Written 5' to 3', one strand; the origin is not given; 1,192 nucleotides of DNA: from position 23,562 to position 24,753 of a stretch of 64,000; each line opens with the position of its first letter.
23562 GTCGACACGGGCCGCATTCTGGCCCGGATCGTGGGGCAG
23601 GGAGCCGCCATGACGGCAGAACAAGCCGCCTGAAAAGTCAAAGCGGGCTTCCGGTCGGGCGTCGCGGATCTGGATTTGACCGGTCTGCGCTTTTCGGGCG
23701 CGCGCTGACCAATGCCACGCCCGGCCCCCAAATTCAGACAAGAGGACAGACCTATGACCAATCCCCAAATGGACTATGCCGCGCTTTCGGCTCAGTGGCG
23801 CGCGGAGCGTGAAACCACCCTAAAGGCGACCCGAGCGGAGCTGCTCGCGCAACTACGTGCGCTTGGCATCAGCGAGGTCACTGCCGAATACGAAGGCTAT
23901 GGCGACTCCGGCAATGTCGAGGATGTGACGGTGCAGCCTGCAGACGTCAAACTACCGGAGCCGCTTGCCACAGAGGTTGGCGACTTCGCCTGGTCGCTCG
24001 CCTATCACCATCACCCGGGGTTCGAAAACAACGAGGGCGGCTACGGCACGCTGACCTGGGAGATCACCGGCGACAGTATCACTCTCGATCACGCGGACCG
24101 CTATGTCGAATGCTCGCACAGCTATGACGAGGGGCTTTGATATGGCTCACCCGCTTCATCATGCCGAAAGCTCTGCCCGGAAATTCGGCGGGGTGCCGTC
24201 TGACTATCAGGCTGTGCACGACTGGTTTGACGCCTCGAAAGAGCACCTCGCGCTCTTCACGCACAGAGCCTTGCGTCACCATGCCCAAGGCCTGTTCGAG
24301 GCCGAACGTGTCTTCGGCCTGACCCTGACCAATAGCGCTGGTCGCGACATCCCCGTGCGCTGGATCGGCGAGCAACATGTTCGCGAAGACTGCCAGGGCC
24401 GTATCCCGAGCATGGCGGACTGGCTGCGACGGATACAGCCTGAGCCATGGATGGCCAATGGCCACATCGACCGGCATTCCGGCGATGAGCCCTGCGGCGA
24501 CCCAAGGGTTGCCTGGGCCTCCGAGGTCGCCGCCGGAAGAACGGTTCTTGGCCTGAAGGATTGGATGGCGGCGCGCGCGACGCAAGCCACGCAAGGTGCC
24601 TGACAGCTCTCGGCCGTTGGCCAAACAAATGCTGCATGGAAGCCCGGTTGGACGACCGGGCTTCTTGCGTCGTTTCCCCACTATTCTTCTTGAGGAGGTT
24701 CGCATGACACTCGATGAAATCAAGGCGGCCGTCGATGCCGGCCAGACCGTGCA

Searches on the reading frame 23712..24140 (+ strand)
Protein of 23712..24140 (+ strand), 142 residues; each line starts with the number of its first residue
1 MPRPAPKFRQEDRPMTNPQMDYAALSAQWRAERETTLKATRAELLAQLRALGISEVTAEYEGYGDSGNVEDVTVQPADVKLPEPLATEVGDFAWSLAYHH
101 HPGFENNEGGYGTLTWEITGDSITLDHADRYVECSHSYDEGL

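Call 44: search_protein_families(library=pfam, proteins=[window:23712-24140:+], max_evalue=0.01)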
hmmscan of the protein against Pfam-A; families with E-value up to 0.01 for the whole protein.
window:23712-24140:+ (142 aa): 1 family
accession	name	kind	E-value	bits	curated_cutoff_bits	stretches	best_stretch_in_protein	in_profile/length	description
PF21798.2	DUF6878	-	3.1e-21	76.1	24.3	2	84-136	71-123/128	Family of unknown function (DUF6878)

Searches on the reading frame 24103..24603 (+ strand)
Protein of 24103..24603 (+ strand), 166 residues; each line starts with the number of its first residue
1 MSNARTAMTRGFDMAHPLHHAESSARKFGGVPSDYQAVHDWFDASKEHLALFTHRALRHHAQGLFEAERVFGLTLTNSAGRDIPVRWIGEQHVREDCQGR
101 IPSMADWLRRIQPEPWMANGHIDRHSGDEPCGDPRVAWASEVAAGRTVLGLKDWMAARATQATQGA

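Call 44: search_protein_families(library=pfam, proteins=[window:24103-24603:+], max_evalue=0.01)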
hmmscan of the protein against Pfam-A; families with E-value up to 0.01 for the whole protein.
window:24103-24603:+ (166 aa): 1 family
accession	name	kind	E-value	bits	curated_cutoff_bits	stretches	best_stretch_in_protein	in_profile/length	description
PF21866.1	DUF6915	-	4e-47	159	27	1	15-117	1-102/102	Domain of unknown function (DUF6915)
